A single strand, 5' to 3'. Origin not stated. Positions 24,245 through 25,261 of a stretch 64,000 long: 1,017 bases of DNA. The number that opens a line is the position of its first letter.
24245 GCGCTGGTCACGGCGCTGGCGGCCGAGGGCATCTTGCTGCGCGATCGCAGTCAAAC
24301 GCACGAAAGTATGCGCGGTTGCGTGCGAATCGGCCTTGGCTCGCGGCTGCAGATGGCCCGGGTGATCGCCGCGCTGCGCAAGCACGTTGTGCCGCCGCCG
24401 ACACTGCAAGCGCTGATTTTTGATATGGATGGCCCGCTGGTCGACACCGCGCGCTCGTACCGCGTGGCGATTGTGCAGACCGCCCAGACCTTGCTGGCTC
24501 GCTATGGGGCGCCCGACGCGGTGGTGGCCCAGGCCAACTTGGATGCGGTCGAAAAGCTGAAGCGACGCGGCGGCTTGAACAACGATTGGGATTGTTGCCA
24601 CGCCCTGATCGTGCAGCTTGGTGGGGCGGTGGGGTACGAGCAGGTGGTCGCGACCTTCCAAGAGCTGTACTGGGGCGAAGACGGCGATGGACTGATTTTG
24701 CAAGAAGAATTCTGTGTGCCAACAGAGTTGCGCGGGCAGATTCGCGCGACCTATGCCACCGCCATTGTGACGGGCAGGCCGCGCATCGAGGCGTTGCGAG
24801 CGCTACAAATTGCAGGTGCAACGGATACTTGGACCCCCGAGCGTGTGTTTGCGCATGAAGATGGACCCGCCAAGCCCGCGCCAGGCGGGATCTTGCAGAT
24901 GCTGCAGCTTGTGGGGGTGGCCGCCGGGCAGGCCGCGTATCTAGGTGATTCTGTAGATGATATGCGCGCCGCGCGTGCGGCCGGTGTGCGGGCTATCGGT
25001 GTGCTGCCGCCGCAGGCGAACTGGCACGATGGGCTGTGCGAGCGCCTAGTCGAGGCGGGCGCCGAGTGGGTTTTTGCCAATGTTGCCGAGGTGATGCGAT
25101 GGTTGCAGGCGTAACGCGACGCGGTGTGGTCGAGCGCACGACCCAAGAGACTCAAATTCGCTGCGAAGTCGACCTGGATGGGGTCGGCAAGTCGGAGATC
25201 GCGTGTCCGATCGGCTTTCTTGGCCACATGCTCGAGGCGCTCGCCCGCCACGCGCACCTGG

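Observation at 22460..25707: hisG - hisC::HAD - hisB cluster: histidinol-phosphatase domain apparently fused to the aminotransferase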

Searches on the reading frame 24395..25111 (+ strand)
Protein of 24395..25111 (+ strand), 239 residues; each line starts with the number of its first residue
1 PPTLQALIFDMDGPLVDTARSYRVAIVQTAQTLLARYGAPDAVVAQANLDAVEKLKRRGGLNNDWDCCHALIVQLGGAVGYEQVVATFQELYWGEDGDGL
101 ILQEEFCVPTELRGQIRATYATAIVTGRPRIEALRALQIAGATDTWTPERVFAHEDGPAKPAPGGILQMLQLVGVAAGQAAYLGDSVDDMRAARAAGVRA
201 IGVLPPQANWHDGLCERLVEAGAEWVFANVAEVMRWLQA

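Call 12: search_solved_structures(query=window:24395-25111:+, max_evalue=1, show_alignments=2)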
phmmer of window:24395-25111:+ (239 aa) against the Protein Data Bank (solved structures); distinct sequences matched with E-value up to 1: 44.
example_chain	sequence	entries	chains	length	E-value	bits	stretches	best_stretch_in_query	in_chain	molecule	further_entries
2ybd_A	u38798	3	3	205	1.3e-07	35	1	119-211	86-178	HYDROLASE, HALOACID DEHALOGENASE-LIKE FAMILY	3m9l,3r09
2hdo_A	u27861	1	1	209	2.7e-06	30.7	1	3-199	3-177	Phosphoglycolate phosphatase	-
2fdr_A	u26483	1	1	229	1.5e-05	28.3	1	159-232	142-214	conserved hypothetical protein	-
2nyv_A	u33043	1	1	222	1.8e-05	28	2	156-200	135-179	Phosphoglycolate phosphatase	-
2yy6_A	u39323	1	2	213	4.3e-05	26.8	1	156-200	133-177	phosphoglycolate phosphatase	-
3kbb_A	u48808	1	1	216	0.00012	25.4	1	122-223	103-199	Phosphorylated carbohydrates phosphatase TM_1254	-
6iah_A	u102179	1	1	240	0.00037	23.7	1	7-88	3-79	Hydrolase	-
2gfh_A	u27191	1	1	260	0.00087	22.5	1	4-200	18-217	haloacid dehalogenase-like hydrolase domain containing 4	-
4ygq_A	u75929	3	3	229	0.001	22.2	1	119-203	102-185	Hydrolase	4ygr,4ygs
4uar_A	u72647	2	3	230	0.0014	21.8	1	117-212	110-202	Protein CbbY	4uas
4knw_A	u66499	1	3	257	0.0014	21.8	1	4-200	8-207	N-acylneuraminate-9-phosphatase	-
4knv_A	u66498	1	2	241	0.0016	21.7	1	5-200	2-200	N-acylneuraminate-9-phosphatase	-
2w4m_A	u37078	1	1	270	0.0017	21.5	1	4-200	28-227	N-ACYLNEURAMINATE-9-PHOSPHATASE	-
2hsz_A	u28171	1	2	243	0.0042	20.2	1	116-235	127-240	novel predicted phosphatase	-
3vay_A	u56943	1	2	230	0.0045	20.1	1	152-211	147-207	HAD-superfamily hydrolase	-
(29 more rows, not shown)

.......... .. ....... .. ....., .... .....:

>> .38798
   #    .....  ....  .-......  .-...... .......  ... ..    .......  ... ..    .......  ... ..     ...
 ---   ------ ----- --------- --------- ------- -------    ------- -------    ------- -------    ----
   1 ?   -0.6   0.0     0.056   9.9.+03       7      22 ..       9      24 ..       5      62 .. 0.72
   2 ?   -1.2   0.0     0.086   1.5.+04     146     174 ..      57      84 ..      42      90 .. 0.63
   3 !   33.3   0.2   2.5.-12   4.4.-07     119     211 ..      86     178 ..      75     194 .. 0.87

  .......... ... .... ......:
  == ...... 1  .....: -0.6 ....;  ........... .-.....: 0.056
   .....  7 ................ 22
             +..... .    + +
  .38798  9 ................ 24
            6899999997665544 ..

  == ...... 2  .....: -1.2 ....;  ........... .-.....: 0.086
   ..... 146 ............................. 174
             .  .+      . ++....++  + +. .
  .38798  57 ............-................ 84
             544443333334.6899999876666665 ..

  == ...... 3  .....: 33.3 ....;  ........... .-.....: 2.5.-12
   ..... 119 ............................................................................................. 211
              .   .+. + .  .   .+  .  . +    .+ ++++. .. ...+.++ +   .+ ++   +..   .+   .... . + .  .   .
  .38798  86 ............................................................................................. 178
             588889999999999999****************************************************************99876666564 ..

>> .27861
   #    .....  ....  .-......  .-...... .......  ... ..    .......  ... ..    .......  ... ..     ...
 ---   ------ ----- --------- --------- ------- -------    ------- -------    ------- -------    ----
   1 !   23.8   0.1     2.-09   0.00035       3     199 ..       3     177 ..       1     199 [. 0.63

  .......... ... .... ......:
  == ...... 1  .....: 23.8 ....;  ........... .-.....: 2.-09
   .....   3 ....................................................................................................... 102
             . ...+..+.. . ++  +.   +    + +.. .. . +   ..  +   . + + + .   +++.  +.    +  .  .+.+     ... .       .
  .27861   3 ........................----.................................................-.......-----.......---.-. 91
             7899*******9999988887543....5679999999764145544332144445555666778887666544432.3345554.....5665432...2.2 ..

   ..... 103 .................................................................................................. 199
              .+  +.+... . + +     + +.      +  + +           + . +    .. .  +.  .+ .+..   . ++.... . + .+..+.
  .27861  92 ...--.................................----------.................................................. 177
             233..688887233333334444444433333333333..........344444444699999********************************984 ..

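Call 14: find_homologous_proteins(query=window:24395-25111:+, max_evalue=0.001)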
Query window:24395-25111:+ (239 aa): 80 proteins with E <= 0.001 among 4992 candidates.
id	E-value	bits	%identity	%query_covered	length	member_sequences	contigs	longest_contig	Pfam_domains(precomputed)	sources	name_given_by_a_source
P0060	2.0e-78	282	60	99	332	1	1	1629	PF13419.13,PF00155.28,PF00702.33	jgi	jgi:HAD superfamily hydrolase (TIGR01548 family)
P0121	1.2e-68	250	56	100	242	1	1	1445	PF13419.13,PF00702.33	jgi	jgi:HAD superfamily hydrolase (TIGR01548 family)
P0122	7.4e-48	182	44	99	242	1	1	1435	PF13419.13,PF00702.33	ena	-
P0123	2.7e-36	144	39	97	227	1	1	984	PF13419.13,PF00702.33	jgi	jgi:HAD superfamily hydrolase (TIGR01548 family)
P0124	1.2e-35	142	41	97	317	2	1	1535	PF13419.13,PF00702.33,PF13242.13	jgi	-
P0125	1.4e-35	141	43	96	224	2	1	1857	PF13419.13,PF00702.33,PF12710.14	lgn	-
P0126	3.1e-35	140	39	97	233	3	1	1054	PF13419.13,PF00702.33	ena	-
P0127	5.2e-34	136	40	96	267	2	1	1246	PF13419.13,PF00702.33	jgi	jgi:HAD superfamily phosphatase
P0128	2.1e-33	134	39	98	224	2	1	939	PF13419.13,PF00702.33,PF12710.14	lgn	-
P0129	2.5e-32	131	42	85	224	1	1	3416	PF13419.13,PF00702.33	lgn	-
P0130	3.5e-32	130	39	98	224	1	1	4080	PF13419.13,PF00702.33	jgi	jgi:HAD superfamily phosphatase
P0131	1.3e-31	128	37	99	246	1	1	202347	PF13419.13,PF00702.33,PF13242.13,PF12710.14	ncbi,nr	ncbi:MAG: TIGR01548 family HAD-type hydrolase [Candidatus Bathyarchaeota archaeon]|nr:TIGR01548 fami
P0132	4.2e-31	127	38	97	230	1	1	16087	PF13419.13,PF00702.33,PF13242.13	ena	-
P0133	7.2e-31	126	38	94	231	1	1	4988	PF13419.13,PF00702.33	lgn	-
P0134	8.9e-31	126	37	97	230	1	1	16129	PF13419.13,PF00702.33,PF13242.13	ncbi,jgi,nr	ncbi:MAG: HAD-IA family hydrolase [candidate division KSB1 bacterium]|jgi:HAD superfamily phosphatas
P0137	7.1e-29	119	35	97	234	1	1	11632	PF13419.13,PF00702.33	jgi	jgi:HAD superfamily hydrolase (TIGR01548 family)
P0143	1.5e-26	112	40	85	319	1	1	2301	PF13419.13,PF00702.33,PF13242.13,PF12710.14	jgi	jgi:HAD superfamily hydrolase (TIGR01548 family)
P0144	5.6e-26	110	39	95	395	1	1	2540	PF13419.13,PF00155.28,PF00702.33,PF13242.13,PF12710.14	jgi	jgi:HAD superfamily hydrolase (TIGR01548 family)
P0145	1.6e-25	108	35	97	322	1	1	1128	PF13419.13,PF00155.28,PF00702.33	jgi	jgi:HAD superfamily hydrolase (TIGR01548 family)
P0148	6.3e-24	103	40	85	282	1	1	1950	PF13419.13,PF00702.33,PF13242.13,PF12710.14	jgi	jgi:HAD superfamily hydrolase (TIGR01548 family)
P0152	1.3e-22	99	38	85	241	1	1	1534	PF13419.13,PF00702.33,PF13242.13,PF12710.14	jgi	jgi:HAD superfamily hydrolase (TIGR01548 family)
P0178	1.9e-16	79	40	38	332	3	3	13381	PF13419.13,PF00702.33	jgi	jgi:HAD superfamily hydrolase (TIGR01548 family)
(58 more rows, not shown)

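Call 26: find_related_loci(query=A1, collection=genome_contigs, flank=7000)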
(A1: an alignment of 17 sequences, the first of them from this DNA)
Query A1 (237 aa) in genome_contigs; peptide patterns used: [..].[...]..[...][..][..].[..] (x = any residue, [..] = any of these).
600 stretches matched a pattern (row limit reached: there are more); 158 encode a relative of the query (tblastn E <= 1e-3); the best 80 are kept; 80 distinct loci.
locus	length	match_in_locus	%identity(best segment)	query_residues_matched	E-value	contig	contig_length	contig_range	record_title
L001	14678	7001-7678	34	1-237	7e-42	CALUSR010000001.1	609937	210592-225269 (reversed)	MAG: Candidatus Gastranaerophilales bacterium isolate BRZ_CV__bin38 genome assembly, contig: BRZ_CV__NODE_1_length_60993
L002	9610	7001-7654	38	4-231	4e-41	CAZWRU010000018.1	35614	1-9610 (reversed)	MAG TPA_asm: uncultured Candidatus Bathyarchaeia archaeon isolate SRP192927_co7_249 genome assembly, contig: NODE_1792_l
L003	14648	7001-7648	37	2-230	4e-41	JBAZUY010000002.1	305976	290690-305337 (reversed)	MAG: archaeon isolate SO_2017_GW1_24 NODE_276_length_305976_cov_2.269097_OW334_2017, whole genome shotgun sequence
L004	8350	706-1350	38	4-228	3e-41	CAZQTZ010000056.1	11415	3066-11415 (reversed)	MAG TPA_asm: uncultured Candidatus Bathyarchaeia archaeon isolate binchicken_co27_410 genome assembly, contig: NODE_1006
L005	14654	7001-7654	38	4-231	2e-40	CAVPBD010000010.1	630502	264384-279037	MAG: Candidatus Bathyarchaeota archaeon isolate MFD00032.bin.1.38 genome assembly, contig: contig_6981, whole genome sho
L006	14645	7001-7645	38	5-231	4e-36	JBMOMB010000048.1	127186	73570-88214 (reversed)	MAG: Acidobacteriota bacterium isolate Betzabe_MAG039 MAG039_48, whole genome shotgun sequence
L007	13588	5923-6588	33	5-237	1e-34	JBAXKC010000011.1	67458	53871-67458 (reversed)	MAG: bacterium isolate ELA391 MAG391_11, whole genome shotgun sequence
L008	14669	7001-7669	35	4-237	3e-34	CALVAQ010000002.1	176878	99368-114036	MAG: Candidatus Gastranaerophilales bacterium isolate BRZ_RM__bin51 genome assembly, contig: BRZ_RM__NODE_38_length_1768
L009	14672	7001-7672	38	2-228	6e-33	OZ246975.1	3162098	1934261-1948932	MAG: Rhodothermales bacterium isolate 8fe74e33-5909-4c33-ba6b-a037c2d2266a genome assembly, chromosome: 1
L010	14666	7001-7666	31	3-236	8e-32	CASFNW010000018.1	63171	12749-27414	uncultured bacterium isolate A102_L1_328328_idba_bin.89 genome assembly, contig: A102_L1_328328_idba_bin.89.fa_scaffold_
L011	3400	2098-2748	37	2-228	2e-31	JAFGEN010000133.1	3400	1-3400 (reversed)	MAG: Candidatus Aminicenantes bacterium isolate Zod_Metabat.1233 k87_2090250, whole genome shotgun sequence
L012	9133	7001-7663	34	1-237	3e-31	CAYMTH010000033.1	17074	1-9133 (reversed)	MAG TPA_asm: uncultured Solibacteraceae bacterium isolate SRP193358_co1_844 genome assembly, contig: NODE_8729_length_17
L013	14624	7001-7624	34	7-235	2e-31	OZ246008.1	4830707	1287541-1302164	MAG: Kangiellaceae bacterium isolate f4a91cb9-ff24-436b-acfc-e1cc04873ece genome assembly, chromosome: 1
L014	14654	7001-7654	37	5-231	4e-31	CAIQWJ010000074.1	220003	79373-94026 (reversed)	MAG: uncultured Acidobacteriia bacterium isolate Umea_bin-03433 genome assembly, contig: bin-03433:074/110, whole genome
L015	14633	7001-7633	36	5-228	2e-30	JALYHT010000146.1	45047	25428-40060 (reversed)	MAG: Acidobacteriota bacterium isolate HIE bin6 SD1475-77_k127_584537, whole genome shotgun sequence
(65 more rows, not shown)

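Call 35: predict_structure(alignment_id=A1)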
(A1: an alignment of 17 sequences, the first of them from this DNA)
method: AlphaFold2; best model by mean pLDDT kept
length: 237 residues; sequences in the alignment: 17
mean_pLDDT: 95.7   pTM: 0.88
mean pLDDT of the five models: 95.7, 95.6, 95.2, 95.1, 94.3
residues with pLDDT >= 90: 216; 70-90: 21; 50-70: 0; < 50: 0
segments of 3 or more residues with pLDDT < 50: none
pLDDT, mean of each block of 10 residues (from residue 1): 97 93 97 98 97 86 95 96 96 94 96 97 96 97 97 94 98 98 97 98 91 96 98 94
secondary structure, 60 per line:
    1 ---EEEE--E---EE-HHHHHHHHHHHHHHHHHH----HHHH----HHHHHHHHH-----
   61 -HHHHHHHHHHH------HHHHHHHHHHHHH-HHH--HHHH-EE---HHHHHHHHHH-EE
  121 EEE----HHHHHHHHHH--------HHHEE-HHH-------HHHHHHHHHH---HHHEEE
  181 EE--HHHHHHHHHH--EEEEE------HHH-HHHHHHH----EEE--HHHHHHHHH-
elements in order: E4-7 H17-34 H39-42 H47-55 H62-72 H79-91 H98-101 H108-117 E119-123 H128-137 H162-171 E178-182 H185-194 E197-201 H212-218 E223-225 H228-236

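Call 39: fold_search(model_id=the predicted structure, library=pdb)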
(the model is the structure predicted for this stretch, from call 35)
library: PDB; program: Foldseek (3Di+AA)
matches with E <= 10: 1217; with E <= 0.001: 300
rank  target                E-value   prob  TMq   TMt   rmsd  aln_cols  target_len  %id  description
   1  2fdr                  5.8e-12  1.00  0.67  0.71   4.8       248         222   20  Crystal Structure of Conserved Haloacid Dehalogenase-like Protein of Unknown Function ATU0790 from Agrobacterium tumefac (released 2006-01-31)
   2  4eek                  4.2e-11  1.00  0.69  0.71   4.6       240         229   22  Crystal structure of HAD FAMILY HYDROLASE DR_1622 from Deinococcus radiodurans R1 (TARGET EFI-501256) With bound phospha (released 2012-04-18)
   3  3kbb                  5.2e-11  1.00  0.76  0.82   3.1       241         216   22  Crystal structure of putative beta-phosphoglucomutase from Thermotoga maritima (released 2009-11-17)
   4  1x42                  3.7e-10  1.00  0.69  0.71   4.1       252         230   17  Crystal structure of a haloacid dehalogenase family protein (PH0459) from Pyrococcus horikoshii OT3 (released 2005-11-12)
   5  7ocs_D                4.7e-10  1.00  0.63  0.24   6.4       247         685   18  Mannitol-1-phosphate bound to the phosphatase domain of the bifunctional mannitol-1-phosphate dehydrogenase/phosphatas (released 2022-04-27)
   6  7oct_A                5.0e-10  1.00  0.65  0.25   5.4       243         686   19  NADPH bound to the dehydrogenase domain of the bifunctional mannitol-1-phosphate dehydrogenase/phosphatase MtlD-N374A  (released 2022-04-20)
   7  7arp_B                5.9e-10  1.00  0.64  0.69   7.7       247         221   17  Native L-2-haloacid dehalogenase from Zobellia galactanivorans (released 2021-09-08)
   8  2hsz_A                6.2e-10  1.00  0.67  0.70   4.2       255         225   19  Crystal structure of a predicted phosphoglycolate phosphatase (hs_0176) from haemophilus somnus 129pt at 1.90 A resolu (released 2006-08-15)
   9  3s6j_E                6.9e-10  1.00  0.60  0.64   5.9       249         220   20  The crystal structure of a hydrolase from Pseudomonas syringae (released 2011-07-13)
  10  3s6j_F                7.3e-10  1.00  0.61  0.65   5.4       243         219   18  The crystal structure of a hydrolase from Pseudomonas syringae (released 2011-07-13)
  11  7ocs_B                8.2e-10  1.00  0.60  0.23   7.5       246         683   17  Mannitol-1-phosphate bound to the phosphatase domain of the bifunctional mannitol-1-phosphate dehydrogenase/phosphatas (released 2022-04-27)
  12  2w4m                  8.7e-10  1.00  0.65  0.62   5.8       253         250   16  The Crystal Structure of human N-acetylneuraminic acid phosphatase, NANP (released 2008-12-23)
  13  4knw_A                9.2e-10  1.00  0.64  0.63   5.6       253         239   17  The crystal structure of human HDHD4 IN COMPLEX WITH MAGNESIUM AND THE PHOSPHATE MIMETIC VANADATE (released 2013-06-26)
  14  7ocq_A                9.7e-10  1.00  0.65  0.24   5.5       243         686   19  NADH bound to the dehydrogenase domain of the bifunctional mannitol-1-phosphate dehydrogenase/phosphatase MtlD from Ac (released 2022-04-20)
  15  7ocu_A                9.7e-10  1.00  0.65  0.24   5.5       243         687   19  Mannitol-1-phosphate bound to the phosphatase domain of the bifunctional mannitol-1-phosphate dehydrogenase/phosphatas (released 2022-04-27)
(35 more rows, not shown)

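Call 45: find_homologous_proteins(query=A2, max_evalue=0.00001)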
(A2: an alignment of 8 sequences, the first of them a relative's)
Query A2 (8 sequences) (246 aa, profile of the alignment): 3159 proteins with E <= 0.00001 among 8000 candidates; the best 120 are listed.
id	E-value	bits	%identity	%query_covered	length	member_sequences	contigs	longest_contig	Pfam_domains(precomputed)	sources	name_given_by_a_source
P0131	3.5e-91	322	100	100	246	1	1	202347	PF13419.13,PF00702.33,PF13242.13,PF12710.14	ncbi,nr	ncbi:MAG: TIGR01548 family HAD-type hydrolase [Candidatus Bathyarchaeota archaeon]|nr:TIGR01548 fami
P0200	5.9e-87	309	48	91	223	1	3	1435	PF13419.13,PF00702.33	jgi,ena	-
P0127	1.0e-86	308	52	90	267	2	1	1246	PF13419.13,PF00702.33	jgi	jgi:HAD superfamily phosphatase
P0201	1.3e-83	298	45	90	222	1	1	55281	PF13419.13,PF00702.33,PF13242.13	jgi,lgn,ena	-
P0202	2.4e-83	297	44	93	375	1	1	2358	PF13419.13,PF00155.28,PF00702.33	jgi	jgi:HAD superfamily hydrolase (TIGR01548 family)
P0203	3.5e-83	296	66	93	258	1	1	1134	PF13419.13,PF00702.33,PF13242.13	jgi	-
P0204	3.8e-83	296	41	91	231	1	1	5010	PF13419.13,PF00702.33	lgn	-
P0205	7.2e-83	295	46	90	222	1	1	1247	PF13419.13,PF00702.33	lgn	-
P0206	3.8e-82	293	45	91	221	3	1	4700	PF13419.13,PF00702.33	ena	-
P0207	6.0e-82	292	66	95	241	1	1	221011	PF13419.13,PF00702.33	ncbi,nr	ncbi:MAG: TIGR01548 family HAD-type hydrolase [Candidatus Bathyarchaeota archaeon]|nr:TIGR01548 fami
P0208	8.3e-82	292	60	91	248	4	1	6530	PF13419.13,PF00702.33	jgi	-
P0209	1.1e-81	291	51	93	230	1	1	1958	PF13419.13,PF00702.33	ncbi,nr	ncbi:MAG: TIGR01548 family HAD-type hydrolase [Candidatus Diapherotrites archaeon]|nr:TIGR01548 fami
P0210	1.5e-81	291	65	87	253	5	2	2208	PF13419.13,PF00702.33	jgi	jgi:HAD superfamily hydrolase (TIGR01548 family)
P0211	1.6e-81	291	53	90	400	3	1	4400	PF13419.13,PF00155.28,PF00702.33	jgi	-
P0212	1.9e-81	291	71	93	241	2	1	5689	PF13419.13,PF00702.33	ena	-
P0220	5.7e-81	289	64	93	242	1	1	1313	PF13419.13,PF00702.33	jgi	jgi:HAD superfamily hydrolase (TIGR01548 family)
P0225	1.7e-80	287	67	90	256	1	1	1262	PF13419.13,PF00702.33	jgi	jgi:HAD superfamily hydrolase (TIGR01548 family)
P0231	3.2e-80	287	69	94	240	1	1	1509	PF13419.13,PF00702.33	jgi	jgi:HAD superfamily hydrolase (TIGR01548 family)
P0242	2.6e-79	284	68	93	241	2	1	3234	PF13419.13,PF00702.33,PF13242.13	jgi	jgi:HAD superfamily hydrolase (TIGR01548 family)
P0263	2.0e-78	281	75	93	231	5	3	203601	PF13419.13,PF00702.33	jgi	jgi:HAD superfamily hydrolase (TIGR01548 family)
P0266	2.4e-78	280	48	90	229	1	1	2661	PF13419.13,PF00702.33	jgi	jgi:HAD superfamily hydrolase (TIGR01548 family)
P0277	6.3e-78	279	68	90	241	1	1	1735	PF13419.13,PF00702.33,PF13242.13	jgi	jgi:HAD superfamily hydrolase (TIGR01548 family)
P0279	6.9e-78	279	64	93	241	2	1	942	PF13419.13,PF00702.33,PF13242.13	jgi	jgi:HAD superfamily hydrolase (TIGR01548 family)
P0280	9.7e-78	278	72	92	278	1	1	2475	PF13419.13,PF00702.33,PF13242.13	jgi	jgi:HAD superfamily hydrolase (TIGR01548 family)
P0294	3.5e-77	277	48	91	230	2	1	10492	PF13419.13,PF00702.33,PF12710.14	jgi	jgi:HAD superfamily hydrolase (TIGR01548 family)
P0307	7.4e-77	276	65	91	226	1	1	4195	PF13419.13,PF00702.33,PF13242.13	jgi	jgi:HAD superfamily hydrolase (TIGR01548 family)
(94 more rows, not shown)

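Call 59: search_protein_representatives(alignment_id=A1)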
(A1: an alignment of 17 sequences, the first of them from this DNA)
Query: 17 sequences, 225 profile positions. Proteins with E-value up to 0.001 (for the whole library): 56723; up to 1e-10: 9795; up to 1e-30: 720. The best 150 are listed.
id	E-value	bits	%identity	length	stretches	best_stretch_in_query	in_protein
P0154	1.4e-84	299.3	-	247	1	2-224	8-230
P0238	1.4e-83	296.0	-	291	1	2-223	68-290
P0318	4.0e-82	291.2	-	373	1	2-223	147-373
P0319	1.5e-81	289.4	-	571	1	2-223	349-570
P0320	5.5e-81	287.5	-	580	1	3-224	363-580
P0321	7.8e-81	287.0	-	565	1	2-223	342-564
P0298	9.3e-81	286.7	-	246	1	3-223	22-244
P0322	9.9e-81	286.7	-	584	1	2-224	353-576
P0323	2.6e-80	285.3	-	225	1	3-224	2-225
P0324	1.9e-79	282.5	-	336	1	2-223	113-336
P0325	3.0e-79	281.8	-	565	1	2-223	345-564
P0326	5.7e-79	280.9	-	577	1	3-223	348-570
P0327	5.9e-79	280.9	-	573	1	3-222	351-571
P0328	5.8e-78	277.6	-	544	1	2-223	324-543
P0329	5.9e-78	277.6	-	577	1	3-224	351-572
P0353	4.3e-73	261.7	-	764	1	2-223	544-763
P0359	1.2e-71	257.0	-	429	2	3-222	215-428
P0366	3.7e-70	252.1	-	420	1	2-194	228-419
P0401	1.0e-65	237.5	-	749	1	3-218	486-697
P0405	1.3e-65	237.2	-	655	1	2-219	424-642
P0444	1.9e-62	226.9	-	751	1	2-204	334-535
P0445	2.1e-62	226.7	-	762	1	2-223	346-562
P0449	2.7e-62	226.3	-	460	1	2-223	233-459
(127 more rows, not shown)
